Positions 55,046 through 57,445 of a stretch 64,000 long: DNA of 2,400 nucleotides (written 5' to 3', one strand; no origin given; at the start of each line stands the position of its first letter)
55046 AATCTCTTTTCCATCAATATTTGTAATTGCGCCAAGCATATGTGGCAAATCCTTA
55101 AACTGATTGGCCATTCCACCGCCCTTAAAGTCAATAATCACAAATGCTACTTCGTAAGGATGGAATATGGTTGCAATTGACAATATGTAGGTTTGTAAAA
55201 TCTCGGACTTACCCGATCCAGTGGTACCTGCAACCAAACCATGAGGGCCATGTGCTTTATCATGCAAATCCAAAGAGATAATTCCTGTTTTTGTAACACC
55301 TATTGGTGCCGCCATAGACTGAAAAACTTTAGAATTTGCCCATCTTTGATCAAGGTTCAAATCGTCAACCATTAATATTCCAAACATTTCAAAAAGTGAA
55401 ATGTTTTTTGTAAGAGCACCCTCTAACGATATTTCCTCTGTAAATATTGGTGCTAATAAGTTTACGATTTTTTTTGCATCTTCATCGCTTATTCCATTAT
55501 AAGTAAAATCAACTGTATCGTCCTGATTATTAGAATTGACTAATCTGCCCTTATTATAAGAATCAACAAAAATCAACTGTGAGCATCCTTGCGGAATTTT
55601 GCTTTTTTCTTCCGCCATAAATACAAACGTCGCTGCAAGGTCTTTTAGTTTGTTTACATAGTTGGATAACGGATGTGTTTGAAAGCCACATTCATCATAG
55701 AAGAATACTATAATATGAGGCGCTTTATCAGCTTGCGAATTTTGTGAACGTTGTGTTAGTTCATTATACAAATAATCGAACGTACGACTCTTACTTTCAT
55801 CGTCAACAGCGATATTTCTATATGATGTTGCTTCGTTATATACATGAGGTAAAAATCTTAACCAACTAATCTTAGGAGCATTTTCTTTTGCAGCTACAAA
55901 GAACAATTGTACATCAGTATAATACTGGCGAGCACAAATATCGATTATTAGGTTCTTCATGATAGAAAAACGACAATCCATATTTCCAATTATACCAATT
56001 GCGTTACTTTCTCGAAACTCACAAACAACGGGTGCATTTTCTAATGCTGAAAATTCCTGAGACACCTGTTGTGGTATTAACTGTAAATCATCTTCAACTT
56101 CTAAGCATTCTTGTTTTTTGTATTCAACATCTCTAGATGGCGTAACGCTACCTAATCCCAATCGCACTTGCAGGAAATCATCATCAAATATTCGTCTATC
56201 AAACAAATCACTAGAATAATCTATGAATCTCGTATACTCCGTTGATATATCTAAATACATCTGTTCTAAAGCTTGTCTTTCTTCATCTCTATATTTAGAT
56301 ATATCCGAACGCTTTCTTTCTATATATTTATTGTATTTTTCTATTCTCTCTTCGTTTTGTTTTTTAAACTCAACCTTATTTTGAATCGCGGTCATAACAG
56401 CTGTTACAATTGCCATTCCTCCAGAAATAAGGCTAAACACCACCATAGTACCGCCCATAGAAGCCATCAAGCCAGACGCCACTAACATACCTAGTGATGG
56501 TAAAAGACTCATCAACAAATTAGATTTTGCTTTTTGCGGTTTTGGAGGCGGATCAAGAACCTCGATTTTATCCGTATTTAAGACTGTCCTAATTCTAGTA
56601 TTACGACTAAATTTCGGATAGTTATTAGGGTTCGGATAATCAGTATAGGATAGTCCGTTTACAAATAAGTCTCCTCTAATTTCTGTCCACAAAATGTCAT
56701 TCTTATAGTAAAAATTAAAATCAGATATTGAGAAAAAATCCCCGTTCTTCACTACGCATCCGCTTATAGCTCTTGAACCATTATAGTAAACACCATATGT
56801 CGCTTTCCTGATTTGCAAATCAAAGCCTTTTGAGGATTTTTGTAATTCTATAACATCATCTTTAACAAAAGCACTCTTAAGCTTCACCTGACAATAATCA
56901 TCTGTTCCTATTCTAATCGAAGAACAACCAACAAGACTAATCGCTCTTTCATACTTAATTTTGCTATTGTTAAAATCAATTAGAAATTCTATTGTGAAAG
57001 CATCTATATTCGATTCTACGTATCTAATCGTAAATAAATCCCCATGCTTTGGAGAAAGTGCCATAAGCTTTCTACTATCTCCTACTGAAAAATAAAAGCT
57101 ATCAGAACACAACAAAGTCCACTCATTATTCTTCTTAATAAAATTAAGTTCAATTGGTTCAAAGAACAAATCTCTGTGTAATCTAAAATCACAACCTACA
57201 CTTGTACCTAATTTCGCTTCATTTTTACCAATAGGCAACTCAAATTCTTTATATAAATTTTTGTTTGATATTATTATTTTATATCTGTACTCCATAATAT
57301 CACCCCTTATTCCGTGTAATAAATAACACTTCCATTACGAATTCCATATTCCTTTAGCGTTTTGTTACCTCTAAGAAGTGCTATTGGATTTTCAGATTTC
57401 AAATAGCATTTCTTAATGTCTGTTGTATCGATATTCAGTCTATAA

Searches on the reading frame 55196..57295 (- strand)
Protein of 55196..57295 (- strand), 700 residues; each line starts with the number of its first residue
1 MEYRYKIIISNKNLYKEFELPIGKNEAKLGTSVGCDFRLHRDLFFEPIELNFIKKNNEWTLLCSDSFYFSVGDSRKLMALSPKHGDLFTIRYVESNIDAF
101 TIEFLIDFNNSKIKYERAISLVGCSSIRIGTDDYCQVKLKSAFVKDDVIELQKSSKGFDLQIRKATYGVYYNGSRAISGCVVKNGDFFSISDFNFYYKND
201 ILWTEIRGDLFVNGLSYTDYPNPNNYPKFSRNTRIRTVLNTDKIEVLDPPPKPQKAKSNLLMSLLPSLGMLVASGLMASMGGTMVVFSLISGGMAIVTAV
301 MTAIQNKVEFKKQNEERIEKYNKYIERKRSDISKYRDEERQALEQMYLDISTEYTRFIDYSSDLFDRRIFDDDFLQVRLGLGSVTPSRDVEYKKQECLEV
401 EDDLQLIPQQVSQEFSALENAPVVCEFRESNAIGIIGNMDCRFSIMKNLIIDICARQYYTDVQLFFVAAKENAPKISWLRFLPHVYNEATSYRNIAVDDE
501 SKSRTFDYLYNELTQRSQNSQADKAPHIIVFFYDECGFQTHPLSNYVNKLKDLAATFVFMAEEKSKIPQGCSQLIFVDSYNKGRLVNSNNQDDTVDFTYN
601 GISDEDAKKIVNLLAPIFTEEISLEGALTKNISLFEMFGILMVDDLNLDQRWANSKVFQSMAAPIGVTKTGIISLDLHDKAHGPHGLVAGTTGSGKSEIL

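Call 59: find_related_loci(query=A2, collection=metagenome_contigs, flank=6000)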
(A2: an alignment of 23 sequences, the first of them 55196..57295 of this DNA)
Query A2 (700 aa) in metagenome_contigs; peptide patterns used: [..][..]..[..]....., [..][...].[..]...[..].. (x = any residue, [..] = any of these).
380 stretches matched a pattern; 259 encode a relative of the query (tblastn E <= 1e-3); the best 80 are kept; 80 distinct loci.
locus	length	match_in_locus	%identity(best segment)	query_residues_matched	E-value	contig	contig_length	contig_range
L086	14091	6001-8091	67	1-700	0e+0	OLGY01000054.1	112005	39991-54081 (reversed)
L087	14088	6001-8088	57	1-700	0e+0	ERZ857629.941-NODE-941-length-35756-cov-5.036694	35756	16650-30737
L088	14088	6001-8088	56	1-700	0e+0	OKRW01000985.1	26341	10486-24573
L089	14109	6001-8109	56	1-700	0e+0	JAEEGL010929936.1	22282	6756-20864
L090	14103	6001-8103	55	4-700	0e+0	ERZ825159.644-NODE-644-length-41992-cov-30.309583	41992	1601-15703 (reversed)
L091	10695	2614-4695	54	4-700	0e+0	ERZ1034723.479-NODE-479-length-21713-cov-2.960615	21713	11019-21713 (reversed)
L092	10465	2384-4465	54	4-700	0e+0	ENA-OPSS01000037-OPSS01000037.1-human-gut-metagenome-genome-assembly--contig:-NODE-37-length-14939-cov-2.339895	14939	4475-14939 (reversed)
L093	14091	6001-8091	71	1-700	0e+0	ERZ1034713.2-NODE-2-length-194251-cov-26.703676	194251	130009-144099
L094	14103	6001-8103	55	1-700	0e+0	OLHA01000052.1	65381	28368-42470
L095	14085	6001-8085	53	4-700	0e+0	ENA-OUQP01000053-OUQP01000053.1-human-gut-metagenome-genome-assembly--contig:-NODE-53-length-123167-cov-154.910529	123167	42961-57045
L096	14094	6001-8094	53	1-700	0e+0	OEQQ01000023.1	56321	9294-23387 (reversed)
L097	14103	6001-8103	55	1-700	0e+0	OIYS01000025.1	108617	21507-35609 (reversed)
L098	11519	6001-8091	52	1-700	0e+0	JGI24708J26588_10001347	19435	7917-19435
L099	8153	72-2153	52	4-700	0e+0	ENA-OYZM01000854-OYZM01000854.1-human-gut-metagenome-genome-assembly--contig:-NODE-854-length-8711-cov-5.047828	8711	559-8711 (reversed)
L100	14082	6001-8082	52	4-700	0e+0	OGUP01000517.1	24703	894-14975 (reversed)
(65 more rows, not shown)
